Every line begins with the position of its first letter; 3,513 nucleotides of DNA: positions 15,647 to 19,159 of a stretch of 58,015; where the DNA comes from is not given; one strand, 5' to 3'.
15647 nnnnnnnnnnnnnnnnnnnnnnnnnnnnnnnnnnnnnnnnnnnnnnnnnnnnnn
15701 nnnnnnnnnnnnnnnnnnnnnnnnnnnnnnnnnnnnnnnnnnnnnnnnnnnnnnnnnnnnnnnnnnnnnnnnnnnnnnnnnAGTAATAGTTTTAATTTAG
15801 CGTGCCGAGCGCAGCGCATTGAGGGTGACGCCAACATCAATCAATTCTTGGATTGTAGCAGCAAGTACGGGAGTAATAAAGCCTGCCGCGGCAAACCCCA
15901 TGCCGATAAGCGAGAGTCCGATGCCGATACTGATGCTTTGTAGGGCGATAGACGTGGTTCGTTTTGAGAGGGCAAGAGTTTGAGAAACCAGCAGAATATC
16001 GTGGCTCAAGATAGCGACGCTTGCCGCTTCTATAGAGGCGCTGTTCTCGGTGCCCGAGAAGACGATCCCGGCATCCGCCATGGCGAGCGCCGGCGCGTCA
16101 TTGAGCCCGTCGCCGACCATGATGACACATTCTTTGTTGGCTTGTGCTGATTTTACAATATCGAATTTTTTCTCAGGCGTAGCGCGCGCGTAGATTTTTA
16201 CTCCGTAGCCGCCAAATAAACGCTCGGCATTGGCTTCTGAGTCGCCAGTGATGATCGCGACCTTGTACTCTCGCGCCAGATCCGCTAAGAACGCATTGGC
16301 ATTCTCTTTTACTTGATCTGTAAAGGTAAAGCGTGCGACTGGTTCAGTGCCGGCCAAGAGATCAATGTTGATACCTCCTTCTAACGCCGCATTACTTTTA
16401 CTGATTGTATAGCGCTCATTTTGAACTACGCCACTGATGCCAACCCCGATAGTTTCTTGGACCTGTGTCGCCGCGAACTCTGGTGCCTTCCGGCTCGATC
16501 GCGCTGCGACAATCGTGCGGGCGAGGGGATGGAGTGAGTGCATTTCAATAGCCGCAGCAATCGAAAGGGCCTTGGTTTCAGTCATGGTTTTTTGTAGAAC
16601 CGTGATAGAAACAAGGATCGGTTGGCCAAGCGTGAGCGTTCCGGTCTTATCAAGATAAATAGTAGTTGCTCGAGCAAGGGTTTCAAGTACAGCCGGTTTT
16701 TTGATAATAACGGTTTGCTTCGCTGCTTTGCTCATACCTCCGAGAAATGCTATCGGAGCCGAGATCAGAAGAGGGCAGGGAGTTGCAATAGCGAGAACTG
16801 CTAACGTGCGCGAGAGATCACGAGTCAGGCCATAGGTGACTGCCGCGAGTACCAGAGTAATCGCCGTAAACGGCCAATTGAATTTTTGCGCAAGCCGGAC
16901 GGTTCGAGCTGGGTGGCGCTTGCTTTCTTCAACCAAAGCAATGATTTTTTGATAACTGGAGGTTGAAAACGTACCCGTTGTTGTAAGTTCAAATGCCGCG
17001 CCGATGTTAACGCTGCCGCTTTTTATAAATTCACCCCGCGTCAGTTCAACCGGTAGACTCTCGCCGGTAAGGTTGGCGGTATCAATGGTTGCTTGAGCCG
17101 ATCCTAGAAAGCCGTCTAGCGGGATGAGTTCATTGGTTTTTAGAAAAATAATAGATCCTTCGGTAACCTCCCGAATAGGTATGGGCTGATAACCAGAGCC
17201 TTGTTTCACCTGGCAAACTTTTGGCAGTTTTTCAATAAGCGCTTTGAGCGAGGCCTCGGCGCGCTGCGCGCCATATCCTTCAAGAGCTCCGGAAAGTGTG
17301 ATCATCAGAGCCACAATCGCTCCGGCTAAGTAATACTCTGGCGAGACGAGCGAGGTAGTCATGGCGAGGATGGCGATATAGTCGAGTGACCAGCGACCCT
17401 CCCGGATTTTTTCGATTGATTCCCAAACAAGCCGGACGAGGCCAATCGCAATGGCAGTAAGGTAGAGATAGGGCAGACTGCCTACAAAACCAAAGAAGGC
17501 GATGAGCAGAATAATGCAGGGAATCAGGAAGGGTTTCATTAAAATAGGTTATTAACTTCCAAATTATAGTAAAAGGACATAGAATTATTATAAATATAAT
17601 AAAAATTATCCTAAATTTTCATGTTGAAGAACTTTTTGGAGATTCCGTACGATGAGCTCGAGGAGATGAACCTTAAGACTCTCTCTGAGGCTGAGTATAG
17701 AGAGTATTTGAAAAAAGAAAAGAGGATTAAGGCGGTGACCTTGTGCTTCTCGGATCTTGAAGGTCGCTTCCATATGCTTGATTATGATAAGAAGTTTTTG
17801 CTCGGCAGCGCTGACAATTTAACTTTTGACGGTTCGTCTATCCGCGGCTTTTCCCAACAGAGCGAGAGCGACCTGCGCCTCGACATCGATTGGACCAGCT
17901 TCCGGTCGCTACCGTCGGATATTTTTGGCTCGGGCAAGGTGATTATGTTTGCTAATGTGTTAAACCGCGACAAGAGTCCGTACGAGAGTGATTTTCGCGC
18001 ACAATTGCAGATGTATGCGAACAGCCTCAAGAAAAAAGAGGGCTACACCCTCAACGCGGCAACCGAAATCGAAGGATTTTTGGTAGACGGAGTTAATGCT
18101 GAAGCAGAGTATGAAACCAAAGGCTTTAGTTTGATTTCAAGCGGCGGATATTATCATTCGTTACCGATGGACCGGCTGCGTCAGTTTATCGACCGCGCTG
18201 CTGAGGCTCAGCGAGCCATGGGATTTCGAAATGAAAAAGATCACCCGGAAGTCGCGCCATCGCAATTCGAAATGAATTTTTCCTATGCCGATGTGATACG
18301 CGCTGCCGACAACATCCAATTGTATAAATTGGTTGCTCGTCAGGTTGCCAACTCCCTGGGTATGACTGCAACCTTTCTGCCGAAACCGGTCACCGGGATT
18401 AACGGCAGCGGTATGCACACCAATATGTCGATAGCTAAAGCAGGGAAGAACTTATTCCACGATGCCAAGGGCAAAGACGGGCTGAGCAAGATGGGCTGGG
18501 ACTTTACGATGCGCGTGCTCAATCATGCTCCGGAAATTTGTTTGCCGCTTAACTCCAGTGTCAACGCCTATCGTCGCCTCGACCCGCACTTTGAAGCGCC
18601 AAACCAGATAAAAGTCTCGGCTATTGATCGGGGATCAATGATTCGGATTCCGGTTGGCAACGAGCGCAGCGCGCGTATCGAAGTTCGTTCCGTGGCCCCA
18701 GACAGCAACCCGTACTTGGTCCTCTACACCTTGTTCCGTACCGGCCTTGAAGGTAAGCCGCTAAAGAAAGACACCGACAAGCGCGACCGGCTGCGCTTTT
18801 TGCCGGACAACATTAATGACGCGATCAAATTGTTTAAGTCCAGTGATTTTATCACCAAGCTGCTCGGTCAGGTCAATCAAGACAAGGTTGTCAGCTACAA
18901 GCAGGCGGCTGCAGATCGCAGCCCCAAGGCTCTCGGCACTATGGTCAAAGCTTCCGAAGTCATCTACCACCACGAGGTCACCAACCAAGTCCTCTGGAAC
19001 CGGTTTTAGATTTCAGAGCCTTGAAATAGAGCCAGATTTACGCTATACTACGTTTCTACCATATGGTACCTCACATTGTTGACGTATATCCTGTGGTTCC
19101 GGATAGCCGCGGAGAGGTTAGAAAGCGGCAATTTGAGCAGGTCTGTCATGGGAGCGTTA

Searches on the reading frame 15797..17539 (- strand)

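Call 99: search_protein_families(library=pfam, proteins=[window:15797-17539:-], max_evalue=0.0001)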
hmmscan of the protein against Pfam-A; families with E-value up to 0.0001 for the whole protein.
window:15797-17539:- (580 aa): 2 families
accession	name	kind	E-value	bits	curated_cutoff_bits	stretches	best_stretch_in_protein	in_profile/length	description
PF00122.25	E1-E2_ATPase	-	3.5e-36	124.9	28.1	1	105-275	3-181/181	E1-E2 ATPase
PF00702.32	Hydrolase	-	2.2e-22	80.8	26.4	1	293-489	3-191/191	haloacid dehalogenase-like hydrolase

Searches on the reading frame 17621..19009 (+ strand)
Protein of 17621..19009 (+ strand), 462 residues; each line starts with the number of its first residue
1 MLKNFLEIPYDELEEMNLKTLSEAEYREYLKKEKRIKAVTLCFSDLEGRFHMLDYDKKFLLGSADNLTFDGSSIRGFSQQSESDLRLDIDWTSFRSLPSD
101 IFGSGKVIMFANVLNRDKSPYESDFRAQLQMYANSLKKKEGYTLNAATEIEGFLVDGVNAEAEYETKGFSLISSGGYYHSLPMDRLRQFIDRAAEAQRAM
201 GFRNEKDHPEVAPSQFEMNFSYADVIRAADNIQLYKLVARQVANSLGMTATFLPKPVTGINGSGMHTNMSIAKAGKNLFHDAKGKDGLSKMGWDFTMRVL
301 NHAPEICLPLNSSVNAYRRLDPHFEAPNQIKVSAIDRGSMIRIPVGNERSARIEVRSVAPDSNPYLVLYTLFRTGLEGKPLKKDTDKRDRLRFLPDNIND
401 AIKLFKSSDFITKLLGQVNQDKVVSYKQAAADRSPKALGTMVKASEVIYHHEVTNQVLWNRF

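Call 70: search_protein_families(library=pfam, proteins=[window:17621-19009:+], max_evalue=0.001)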
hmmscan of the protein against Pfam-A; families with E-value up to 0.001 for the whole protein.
window:17621-19009:+ (462 aa): 2 families
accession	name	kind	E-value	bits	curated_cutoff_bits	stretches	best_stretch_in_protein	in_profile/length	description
PF00120.29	Gln-synt_C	-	2.5e-72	244.3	24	1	124-431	3-329/344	Glutamine synthetase, catalytic domain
PF03951.24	Gln-synt_N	-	1.6e-09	37.7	33.4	1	36-114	2-80/82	Glutamine synthetase, beta-Grasp domain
